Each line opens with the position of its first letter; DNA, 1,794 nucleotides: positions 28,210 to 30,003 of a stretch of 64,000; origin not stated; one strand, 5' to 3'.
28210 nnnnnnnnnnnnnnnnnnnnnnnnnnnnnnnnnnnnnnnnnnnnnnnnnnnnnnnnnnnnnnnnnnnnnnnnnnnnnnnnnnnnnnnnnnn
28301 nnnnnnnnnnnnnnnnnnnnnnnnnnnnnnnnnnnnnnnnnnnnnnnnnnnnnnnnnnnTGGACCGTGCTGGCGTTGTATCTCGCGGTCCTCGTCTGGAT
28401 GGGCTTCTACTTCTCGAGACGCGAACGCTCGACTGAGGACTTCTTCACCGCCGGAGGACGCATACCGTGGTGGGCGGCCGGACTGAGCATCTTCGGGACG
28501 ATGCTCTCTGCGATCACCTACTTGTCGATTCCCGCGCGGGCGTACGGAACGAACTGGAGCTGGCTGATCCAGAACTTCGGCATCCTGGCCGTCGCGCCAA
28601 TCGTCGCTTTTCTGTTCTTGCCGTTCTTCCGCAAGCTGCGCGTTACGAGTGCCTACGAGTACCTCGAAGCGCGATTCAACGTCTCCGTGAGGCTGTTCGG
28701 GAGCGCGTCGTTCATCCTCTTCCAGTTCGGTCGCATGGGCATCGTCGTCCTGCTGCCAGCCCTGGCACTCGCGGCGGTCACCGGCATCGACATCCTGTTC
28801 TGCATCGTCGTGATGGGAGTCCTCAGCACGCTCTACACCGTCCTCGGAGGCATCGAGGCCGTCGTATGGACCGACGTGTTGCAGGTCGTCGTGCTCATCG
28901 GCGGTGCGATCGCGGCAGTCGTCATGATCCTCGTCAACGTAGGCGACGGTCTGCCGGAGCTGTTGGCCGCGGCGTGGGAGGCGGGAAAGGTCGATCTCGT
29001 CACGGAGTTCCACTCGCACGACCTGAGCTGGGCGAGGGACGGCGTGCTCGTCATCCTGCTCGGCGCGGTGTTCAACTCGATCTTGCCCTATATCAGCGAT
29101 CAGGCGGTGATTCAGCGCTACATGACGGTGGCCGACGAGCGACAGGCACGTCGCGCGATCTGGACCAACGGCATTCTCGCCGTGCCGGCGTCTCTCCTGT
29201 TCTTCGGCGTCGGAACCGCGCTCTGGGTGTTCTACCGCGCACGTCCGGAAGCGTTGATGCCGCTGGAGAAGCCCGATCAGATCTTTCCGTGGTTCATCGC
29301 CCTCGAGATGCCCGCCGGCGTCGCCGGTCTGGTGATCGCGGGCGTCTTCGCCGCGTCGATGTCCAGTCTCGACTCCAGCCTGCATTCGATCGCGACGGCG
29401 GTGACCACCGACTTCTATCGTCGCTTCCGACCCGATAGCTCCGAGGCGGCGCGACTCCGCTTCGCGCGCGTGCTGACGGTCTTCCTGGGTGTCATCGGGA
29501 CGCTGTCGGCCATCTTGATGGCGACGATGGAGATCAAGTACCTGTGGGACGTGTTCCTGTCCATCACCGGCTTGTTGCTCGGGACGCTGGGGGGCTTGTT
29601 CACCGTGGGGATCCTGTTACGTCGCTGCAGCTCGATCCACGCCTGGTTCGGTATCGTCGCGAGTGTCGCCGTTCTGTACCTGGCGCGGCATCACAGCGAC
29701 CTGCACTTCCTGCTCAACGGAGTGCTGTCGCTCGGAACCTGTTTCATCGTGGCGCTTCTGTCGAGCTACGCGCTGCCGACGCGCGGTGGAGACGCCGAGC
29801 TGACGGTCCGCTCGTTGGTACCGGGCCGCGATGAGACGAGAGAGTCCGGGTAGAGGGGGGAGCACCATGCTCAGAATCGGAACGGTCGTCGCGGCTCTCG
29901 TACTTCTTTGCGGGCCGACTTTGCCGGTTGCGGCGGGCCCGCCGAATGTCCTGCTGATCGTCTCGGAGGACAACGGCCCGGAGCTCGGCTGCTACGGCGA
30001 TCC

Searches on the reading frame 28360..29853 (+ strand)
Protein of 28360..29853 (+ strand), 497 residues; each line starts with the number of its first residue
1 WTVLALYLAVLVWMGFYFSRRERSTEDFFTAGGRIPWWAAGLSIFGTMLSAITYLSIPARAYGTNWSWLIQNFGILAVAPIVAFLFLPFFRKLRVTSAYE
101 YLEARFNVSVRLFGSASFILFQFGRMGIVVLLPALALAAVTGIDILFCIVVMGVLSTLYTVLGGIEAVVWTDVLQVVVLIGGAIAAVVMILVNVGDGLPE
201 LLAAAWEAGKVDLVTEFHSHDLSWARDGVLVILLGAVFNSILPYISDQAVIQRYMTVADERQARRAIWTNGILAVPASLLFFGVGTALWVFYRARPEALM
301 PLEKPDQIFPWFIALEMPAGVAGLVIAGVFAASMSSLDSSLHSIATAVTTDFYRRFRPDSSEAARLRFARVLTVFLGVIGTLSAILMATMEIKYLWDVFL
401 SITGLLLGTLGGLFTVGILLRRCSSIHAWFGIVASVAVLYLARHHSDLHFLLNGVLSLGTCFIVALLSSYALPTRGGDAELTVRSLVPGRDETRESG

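Call 46: search_solved_structures(query=window:28360-29853:+, max_evalue=0.00001, show_alignments=1)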
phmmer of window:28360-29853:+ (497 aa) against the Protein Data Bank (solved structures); distinct sequences matched with E-value up to 0.00001: 16.
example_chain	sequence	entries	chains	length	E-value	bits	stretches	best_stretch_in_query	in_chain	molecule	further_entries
5nv9_A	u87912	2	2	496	2.9e-108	366.3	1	2-464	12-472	Putative sodium:solute symporter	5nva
7sl9_A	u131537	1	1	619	1.2e-50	176.3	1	8-438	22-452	Sodium-coupled monocarboxylate transporter 1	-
26va_A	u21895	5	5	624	3.3e-47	164.9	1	5-438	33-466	Sodium-dependent multivitamin transporter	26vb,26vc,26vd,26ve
7uuy_A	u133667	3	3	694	4e-47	164.6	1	3-439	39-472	Sodium/iodide cotransporter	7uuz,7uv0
9zfl_A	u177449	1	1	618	4.7e-47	164.4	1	3-439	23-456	Sodium/iodide cotransporter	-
2xq2_A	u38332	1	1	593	4.3e-36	128.3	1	3-457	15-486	SODIUM/GLUCOSE COTRANSPORTER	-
3dh4_A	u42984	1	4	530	1.3e-28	103.6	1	30-458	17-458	Sodium/glucose cotransporter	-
2xq2_B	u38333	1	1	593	1.6e-27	100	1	34-457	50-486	SODIUM/GLUCOSE COTRANSPORTER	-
7sl8_A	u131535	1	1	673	1.9e-21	80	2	6-187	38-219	Sodium/glucose cotransporter 1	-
7sla_A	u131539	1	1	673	1.9e-21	80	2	6-187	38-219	Sodium/glucose cotransporter 1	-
7wmv_A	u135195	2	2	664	6.7e-21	78.2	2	3-186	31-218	Sodium/glucose cotransporter 1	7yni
7vsi_A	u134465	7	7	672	6.3e-20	74.9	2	3-187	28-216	Sodium/glucose cotransporter 2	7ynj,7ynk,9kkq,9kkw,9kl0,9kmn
8hb0_A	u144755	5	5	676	6.5e-20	74.9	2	3-187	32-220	Sodium/glucose cotransporter 2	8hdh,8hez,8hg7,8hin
9rws_A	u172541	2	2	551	3.8e-08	36.1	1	8-397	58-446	Solute carrier family 5 (High affinity choline transporter), member 7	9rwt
8j74_A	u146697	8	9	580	1.5e-06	30.8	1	27-397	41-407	High affinity choline transporter 1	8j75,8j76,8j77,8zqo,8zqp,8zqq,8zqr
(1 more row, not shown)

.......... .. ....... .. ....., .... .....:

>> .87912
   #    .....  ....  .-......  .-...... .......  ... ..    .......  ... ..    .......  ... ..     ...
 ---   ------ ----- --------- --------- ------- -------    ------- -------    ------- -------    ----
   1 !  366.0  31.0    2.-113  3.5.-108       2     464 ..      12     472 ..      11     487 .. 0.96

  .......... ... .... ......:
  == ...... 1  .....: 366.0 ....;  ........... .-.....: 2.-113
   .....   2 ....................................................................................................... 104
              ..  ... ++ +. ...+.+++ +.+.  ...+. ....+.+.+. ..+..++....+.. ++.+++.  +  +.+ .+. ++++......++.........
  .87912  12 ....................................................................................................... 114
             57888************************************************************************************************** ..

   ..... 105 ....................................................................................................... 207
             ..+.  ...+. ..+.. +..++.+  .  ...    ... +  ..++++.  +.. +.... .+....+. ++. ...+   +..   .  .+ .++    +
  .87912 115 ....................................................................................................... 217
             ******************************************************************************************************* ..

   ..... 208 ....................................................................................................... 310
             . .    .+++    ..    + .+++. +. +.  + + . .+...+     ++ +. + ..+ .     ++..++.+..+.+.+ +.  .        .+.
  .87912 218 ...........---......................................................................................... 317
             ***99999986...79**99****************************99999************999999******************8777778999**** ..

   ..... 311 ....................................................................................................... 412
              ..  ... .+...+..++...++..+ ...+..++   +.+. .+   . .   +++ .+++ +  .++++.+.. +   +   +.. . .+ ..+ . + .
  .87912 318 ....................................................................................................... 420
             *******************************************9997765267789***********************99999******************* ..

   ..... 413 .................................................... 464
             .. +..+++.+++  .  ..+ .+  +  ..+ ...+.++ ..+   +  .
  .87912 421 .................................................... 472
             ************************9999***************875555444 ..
